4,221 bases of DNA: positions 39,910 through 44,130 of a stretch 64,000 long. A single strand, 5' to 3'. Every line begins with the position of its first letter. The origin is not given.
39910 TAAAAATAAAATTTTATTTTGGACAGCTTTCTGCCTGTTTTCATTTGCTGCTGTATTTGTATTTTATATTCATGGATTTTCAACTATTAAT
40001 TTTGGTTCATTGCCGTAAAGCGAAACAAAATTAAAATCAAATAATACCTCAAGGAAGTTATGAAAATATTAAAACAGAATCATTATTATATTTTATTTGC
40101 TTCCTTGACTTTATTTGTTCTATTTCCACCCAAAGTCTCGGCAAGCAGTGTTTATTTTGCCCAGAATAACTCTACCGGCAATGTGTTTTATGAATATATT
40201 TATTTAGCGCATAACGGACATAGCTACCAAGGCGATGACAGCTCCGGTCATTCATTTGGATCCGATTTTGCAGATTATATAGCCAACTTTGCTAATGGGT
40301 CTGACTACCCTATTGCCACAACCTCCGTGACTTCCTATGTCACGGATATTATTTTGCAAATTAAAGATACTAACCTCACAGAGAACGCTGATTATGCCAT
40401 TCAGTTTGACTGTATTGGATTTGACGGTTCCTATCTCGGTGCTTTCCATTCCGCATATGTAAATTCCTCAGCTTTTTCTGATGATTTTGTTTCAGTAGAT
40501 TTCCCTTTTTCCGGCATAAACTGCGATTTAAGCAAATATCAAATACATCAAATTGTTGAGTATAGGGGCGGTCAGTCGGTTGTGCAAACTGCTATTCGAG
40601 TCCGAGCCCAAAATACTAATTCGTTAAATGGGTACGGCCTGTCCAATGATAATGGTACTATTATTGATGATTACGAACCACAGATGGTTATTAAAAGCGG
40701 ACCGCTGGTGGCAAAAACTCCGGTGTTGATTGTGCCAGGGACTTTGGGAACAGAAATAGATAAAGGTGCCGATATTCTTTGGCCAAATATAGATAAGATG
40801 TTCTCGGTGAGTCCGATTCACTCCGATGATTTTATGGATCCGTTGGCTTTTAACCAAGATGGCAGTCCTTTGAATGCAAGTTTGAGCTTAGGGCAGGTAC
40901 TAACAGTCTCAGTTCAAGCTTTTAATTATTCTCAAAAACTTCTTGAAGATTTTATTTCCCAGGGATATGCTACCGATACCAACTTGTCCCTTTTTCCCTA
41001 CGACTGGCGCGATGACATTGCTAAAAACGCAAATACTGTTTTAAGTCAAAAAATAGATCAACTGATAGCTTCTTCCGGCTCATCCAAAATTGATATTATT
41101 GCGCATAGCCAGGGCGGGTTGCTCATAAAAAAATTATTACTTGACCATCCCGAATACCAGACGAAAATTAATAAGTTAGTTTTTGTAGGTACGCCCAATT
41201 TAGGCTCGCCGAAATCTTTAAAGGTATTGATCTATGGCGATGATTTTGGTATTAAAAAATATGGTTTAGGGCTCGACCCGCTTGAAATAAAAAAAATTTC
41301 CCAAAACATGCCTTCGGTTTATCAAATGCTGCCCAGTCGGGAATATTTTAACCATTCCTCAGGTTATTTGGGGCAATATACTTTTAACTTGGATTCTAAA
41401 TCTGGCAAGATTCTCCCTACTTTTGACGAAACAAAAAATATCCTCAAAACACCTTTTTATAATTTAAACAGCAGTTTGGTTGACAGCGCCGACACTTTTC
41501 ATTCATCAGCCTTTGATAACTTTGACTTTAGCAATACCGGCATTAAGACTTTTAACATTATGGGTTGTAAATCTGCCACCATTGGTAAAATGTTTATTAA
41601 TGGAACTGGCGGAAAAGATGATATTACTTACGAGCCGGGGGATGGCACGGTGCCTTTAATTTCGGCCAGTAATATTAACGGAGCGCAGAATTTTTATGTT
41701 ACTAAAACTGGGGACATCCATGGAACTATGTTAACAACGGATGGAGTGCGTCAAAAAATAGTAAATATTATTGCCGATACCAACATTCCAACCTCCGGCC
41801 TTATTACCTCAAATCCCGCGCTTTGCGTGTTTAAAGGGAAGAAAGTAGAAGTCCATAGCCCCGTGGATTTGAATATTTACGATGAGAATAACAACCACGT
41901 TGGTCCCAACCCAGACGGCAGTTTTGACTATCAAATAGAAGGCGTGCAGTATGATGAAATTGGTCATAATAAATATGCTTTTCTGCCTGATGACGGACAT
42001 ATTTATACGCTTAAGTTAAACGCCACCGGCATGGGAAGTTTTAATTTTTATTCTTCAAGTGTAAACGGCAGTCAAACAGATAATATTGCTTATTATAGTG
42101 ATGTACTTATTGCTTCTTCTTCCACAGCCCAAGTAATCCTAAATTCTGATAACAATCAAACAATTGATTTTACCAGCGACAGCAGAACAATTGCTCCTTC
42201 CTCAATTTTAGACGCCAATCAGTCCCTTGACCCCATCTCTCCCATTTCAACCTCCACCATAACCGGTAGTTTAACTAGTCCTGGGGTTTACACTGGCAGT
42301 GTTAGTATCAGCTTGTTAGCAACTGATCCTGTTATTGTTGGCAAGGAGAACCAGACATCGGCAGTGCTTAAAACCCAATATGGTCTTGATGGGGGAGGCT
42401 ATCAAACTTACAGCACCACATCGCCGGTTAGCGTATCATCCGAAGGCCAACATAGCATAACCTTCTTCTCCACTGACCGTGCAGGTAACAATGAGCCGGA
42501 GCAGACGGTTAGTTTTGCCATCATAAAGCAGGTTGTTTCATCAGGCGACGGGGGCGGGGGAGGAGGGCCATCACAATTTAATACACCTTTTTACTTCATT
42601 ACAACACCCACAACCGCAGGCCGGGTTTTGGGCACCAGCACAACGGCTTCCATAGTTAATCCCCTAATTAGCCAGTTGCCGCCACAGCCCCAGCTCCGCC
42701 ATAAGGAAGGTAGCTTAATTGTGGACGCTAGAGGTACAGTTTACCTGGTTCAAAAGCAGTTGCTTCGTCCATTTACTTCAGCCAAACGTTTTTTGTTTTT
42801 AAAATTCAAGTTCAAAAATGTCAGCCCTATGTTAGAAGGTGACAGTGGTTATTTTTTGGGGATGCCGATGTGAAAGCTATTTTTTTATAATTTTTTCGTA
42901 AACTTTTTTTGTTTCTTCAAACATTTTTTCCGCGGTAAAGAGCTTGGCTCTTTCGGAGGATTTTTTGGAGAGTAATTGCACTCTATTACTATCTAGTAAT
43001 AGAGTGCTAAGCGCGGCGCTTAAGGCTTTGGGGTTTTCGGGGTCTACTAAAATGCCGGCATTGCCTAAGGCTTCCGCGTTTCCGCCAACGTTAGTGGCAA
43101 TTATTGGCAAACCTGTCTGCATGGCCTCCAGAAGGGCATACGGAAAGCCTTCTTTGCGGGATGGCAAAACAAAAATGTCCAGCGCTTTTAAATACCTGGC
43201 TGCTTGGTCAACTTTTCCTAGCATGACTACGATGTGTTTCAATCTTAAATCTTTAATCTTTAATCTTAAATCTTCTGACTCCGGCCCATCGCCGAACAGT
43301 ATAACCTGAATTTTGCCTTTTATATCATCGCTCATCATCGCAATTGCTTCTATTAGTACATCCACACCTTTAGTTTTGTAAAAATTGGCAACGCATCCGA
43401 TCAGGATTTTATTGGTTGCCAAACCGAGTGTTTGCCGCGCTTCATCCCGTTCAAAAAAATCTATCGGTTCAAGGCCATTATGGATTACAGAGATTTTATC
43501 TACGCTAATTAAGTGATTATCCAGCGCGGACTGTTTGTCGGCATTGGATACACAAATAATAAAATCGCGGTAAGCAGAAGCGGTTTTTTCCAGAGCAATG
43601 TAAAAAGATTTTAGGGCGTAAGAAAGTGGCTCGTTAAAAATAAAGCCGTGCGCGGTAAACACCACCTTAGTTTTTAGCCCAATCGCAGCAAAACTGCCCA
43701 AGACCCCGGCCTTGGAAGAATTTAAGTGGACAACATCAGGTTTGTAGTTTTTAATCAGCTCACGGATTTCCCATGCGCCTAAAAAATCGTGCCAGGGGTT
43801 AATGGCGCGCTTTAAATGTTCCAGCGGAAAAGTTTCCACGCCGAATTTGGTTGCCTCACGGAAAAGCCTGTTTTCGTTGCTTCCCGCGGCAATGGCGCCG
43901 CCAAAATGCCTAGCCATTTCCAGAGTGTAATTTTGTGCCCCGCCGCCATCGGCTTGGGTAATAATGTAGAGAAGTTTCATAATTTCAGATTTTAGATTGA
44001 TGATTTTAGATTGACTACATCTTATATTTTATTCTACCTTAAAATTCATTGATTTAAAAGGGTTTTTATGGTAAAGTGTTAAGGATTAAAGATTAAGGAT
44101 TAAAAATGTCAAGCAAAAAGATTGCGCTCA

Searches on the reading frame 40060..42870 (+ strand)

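Call 50: search_protein_families(library=pfam, proteins=[window:40060-42870:+], max_evalue=0.0001)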
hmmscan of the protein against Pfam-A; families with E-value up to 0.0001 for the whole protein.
window:40060-42870:+ (937 aa): 2 families
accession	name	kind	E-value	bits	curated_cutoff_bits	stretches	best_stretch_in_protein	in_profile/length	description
PF02450.21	LCAT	-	4.4e-20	72.7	21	1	292-430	70-209/392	Lecithin:cholesterol acyltransferase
PF24096.1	DUF7379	-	5.2e-07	30.2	33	1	320-383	50-115/191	Domain of unknown function (DUF7379)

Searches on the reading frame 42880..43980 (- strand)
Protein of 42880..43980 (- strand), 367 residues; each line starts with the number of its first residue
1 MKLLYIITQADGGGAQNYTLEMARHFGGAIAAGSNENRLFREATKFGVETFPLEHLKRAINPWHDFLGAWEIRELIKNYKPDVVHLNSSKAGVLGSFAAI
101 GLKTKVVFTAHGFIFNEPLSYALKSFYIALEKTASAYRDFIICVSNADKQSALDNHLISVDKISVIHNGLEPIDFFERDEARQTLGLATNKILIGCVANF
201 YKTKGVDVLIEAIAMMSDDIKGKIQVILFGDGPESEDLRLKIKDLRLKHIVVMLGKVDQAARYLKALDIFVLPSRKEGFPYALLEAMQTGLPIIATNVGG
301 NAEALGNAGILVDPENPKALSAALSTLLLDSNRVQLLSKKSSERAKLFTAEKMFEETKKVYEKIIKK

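Call 50: search_protein_families(library=pfam, proteins=[window:42880-43980:-], max_evalue=0.0001)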
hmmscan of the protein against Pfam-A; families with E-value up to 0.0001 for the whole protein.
window:42880-43980:- (367 aa): 6 families
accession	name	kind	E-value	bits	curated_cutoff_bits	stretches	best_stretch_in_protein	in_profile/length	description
PF00534.26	Glycos_transf_1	-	4.4e-37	127.7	26.4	1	178-340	2-168/172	Glycosyl transferases group 1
PF13692.12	Glyco_trans_1_4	-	2.1e-35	122.5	27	1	193-330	3-142/142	Glycosyl transferases group 1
PF13439.12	Glyco_transf_4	-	2e-21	77.2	28.5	1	13-170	2-166/170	Glycosyltransferase Family 4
PF13579.12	Glyco_trans_4_4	-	7.9e-14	52.7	29.7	1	13-169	1-158/158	Glycosyl transferase 4-like domain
PF20706.3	GT4-conflict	-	7.7e-09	35.4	26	1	181-312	189-324/385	Family 4 Glycosyltransferase in conflict systems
PF13477.12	Glyco_trans_4_2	-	8.5e-07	29.7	23.4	1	65-144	59-138/139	Glycosyl transferase 4-like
